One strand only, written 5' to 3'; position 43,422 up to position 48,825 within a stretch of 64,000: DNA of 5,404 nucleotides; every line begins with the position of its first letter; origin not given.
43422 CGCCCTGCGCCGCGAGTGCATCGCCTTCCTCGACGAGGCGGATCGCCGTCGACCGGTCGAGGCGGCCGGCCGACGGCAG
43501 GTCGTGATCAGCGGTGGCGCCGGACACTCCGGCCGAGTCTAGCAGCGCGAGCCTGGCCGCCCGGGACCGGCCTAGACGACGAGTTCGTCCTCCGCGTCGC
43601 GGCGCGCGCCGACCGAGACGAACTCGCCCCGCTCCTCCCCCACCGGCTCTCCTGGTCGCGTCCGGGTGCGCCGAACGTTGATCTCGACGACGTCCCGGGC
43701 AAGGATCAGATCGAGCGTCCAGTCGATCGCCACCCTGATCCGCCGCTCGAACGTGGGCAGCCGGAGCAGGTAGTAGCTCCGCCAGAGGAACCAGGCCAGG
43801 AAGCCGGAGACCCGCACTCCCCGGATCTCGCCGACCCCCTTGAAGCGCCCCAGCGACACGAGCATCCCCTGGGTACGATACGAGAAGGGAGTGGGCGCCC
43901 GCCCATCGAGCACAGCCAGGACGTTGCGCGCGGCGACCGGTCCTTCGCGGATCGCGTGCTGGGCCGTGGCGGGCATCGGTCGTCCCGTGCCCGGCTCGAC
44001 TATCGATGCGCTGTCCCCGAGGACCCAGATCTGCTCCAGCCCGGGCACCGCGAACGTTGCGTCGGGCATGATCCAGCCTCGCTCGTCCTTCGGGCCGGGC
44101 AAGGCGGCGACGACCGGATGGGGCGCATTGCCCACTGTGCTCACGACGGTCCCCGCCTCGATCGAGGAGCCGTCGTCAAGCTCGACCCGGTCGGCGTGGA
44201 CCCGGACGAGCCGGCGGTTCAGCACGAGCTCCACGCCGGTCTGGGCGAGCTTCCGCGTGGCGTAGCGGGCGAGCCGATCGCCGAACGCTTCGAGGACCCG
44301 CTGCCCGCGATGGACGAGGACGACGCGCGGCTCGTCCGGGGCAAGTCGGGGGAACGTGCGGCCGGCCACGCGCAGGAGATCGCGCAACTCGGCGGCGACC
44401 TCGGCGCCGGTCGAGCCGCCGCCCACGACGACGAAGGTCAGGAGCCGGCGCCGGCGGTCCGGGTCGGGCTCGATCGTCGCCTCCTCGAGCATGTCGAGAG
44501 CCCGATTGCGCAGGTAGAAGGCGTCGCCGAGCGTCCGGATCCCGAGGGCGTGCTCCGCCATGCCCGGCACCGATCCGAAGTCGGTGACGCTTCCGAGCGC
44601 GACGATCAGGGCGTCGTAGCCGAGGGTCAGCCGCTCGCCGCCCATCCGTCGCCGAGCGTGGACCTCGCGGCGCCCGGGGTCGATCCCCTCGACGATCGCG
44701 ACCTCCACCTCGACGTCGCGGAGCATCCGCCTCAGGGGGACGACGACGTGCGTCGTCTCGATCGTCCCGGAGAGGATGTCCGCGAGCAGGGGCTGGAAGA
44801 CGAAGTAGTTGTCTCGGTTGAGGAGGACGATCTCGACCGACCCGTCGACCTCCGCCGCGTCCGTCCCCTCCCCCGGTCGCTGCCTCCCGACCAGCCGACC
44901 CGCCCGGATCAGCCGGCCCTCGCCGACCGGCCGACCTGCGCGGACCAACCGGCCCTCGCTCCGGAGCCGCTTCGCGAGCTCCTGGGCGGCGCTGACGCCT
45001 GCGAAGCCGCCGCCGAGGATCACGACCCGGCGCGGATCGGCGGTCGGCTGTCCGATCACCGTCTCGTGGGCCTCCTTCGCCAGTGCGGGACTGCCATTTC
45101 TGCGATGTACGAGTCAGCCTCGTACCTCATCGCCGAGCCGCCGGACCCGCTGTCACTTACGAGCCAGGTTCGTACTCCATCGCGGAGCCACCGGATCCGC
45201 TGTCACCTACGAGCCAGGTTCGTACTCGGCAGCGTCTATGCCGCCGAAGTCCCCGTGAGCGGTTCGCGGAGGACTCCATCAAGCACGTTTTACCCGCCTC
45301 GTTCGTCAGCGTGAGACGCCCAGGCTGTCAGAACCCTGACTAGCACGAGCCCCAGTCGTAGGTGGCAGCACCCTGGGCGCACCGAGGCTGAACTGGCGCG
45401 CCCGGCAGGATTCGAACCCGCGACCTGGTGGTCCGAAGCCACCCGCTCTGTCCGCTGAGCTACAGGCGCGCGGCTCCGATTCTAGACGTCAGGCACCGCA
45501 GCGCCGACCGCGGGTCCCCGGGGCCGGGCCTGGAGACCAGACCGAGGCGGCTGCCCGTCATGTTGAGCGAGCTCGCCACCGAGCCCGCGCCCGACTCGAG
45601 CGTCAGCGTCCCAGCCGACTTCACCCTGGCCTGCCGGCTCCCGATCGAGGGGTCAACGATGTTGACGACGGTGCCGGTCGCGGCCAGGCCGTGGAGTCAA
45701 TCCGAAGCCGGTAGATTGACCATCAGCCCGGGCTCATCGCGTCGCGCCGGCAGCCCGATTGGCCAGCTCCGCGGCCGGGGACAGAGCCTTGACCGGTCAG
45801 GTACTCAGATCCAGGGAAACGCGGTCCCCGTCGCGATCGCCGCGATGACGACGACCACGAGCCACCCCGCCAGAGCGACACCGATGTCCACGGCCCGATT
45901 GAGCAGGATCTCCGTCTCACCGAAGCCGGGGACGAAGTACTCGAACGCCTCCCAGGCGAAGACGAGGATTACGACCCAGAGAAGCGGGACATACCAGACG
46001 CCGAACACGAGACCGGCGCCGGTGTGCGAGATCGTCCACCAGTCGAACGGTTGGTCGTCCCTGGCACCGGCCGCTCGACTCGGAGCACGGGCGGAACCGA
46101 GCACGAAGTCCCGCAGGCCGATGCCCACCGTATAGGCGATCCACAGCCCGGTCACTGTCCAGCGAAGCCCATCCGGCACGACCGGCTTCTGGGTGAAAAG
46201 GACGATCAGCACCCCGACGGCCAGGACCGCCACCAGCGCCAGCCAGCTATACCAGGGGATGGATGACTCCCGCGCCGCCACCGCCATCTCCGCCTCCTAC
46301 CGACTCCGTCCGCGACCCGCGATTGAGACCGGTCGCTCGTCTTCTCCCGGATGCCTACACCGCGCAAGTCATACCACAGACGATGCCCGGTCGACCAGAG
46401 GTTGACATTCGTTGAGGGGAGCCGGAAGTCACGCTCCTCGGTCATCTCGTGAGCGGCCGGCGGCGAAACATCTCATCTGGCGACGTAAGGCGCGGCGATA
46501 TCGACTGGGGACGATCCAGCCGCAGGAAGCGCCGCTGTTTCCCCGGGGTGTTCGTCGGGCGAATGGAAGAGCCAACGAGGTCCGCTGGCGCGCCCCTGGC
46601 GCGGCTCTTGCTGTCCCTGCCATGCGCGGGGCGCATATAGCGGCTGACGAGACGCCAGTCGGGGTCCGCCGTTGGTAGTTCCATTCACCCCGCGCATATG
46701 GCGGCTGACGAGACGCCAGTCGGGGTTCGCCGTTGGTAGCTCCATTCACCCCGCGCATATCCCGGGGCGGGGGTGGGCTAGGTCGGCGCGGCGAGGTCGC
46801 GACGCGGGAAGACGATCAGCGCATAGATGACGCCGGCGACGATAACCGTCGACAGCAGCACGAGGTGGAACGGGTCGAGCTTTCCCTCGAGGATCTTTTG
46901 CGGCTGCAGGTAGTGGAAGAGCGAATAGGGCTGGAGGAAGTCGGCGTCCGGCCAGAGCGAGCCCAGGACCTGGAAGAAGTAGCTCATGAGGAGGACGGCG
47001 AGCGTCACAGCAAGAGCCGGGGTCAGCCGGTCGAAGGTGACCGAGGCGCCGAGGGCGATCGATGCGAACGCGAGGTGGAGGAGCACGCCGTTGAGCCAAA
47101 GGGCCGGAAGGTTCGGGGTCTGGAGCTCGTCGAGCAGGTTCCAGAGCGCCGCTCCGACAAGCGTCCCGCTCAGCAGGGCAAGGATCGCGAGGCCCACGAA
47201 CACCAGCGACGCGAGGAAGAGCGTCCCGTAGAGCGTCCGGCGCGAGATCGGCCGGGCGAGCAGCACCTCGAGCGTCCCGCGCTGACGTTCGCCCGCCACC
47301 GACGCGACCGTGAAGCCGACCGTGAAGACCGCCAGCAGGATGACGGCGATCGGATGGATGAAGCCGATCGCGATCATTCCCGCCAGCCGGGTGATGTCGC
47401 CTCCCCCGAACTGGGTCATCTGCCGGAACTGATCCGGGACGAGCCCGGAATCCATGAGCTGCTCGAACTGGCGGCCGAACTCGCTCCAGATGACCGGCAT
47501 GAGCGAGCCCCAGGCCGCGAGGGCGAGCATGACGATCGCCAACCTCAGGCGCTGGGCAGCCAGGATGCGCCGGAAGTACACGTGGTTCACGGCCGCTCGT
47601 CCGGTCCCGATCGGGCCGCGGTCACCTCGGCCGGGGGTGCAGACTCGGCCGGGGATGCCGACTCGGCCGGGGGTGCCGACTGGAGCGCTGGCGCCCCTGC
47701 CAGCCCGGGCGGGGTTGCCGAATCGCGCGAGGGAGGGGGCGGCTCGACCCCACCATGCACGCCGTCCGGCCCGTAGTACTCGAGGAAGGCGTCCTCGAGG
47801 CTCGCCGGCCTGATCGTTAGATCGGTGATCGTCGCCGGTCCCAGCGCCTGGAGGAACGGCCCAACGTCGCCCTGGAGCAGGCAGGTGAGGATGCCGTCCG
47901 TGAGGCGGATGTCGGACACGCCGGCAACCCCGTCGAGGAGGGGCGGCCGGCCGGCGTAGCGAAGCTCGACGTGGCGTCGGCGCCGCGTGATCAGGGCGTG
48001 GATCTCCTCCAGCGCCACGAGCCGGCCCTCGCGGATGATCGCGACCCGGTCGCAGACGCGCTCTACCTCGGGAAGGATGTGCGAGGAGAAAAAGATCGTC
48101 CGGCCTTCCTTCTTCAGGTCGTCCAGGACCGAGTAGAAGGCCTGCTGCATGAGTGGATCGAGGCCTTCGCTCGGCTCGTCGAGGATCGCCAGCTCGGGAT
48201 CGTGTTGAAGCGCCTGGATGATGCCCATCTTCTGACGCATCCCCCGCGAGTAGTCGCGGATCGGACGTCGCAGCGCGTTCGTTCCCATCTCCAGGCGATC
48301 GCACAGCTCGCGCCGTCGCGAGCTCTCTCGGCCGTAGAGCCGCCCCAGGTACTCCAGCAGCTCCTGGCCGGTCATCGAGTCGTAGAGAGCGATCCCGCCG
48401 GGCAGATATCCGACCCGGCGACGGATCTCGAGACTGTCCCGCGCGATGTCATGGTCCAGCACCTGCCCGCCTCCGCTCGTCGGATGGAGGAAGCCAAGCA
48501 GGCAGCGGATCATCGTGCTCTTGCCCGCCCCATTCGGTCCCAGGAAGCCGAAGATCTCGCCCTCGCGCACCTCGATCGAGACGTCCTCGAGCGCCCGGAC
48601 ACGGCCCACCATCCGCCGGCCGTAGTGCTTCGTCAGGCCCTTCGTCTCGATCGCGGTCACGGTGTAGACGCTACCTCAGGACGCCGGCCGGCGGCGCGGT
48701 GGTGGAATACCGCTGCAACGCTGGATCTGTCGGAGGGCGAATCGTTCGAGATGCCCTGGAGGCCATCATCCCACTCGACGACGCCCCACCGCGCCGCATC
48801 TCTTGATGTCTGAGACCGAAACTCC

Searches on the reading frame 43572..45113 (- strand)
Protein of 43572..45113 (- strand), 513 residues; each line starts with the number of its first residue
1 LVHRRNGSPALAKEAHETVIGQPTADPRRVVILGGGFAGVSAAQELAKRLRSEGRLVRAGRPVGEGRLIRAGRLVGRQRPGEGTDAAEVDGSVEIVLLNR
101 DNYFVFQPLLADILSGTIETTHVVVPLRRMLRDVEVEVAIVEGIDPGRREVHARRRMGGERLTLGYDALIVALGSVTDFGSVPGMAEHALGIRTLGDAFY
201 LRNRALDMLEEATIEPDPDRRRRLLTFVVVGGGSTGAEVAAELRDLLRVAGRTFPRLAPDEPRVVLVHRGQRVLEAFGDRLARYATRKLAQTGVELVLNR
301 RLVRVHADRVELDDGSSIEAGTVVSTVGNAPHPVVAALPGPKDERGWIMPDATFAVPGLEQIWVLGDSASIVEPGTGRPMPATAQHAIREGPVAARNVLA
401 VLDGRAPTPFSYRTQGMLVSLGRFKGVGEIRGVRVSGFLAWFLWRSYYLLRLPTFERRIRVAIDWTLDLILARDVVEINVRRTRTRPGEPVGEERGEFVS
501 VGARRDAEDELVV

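Call 49: search_protein_families(library=pfam, proteins=[window:43572-45113:-], max_evalue=0.0001)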
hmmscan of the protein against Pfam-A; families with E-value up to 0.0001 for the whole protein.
window:43572-45113:- (513 aa): 3 families
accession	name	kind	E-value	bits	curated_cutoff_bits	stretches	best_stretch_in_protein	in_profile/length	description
PF07992.20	Pyr_redox_2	-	1.6e-39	136.6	26.1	1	91-391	22-291/291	Pyridine nucleotide-disulphide oxidoreductase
PF00070.33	Pyr_redox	-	1.9e-11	44.7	22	1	227-309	2-70/82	Pyridine nucleotide-disulphide oxidoreductase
PF22366.1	NDH2_C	-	1.3e-06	28.9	27.7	1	415-474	2-62/62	NDH2 C-terminal domain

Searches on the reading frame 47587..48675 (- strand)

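Call 49: search_protein_families(library=pfam, proteins=[window:47587-48675:-], max_evalue=0.0001)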
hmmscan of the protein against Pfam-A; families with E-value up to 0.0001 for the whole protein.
window:47587-48675:- (362 aa): 3 families
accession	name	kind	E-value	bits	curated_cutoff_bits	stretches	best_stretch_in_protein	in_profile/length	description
PF00005.33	ABC_tran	-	1.4e-24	87.7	25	1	29-169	1-136/137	ABC transporter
PF13304.12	AAA_21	-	2.3e-13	51.3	27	1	100-200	176-299/304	AAA domain, putative AbiEii toxin, Type IV TA system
PF13476.12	AAA_23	-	5.6e-05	24.3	27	1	26-63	7-43/201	AAA domain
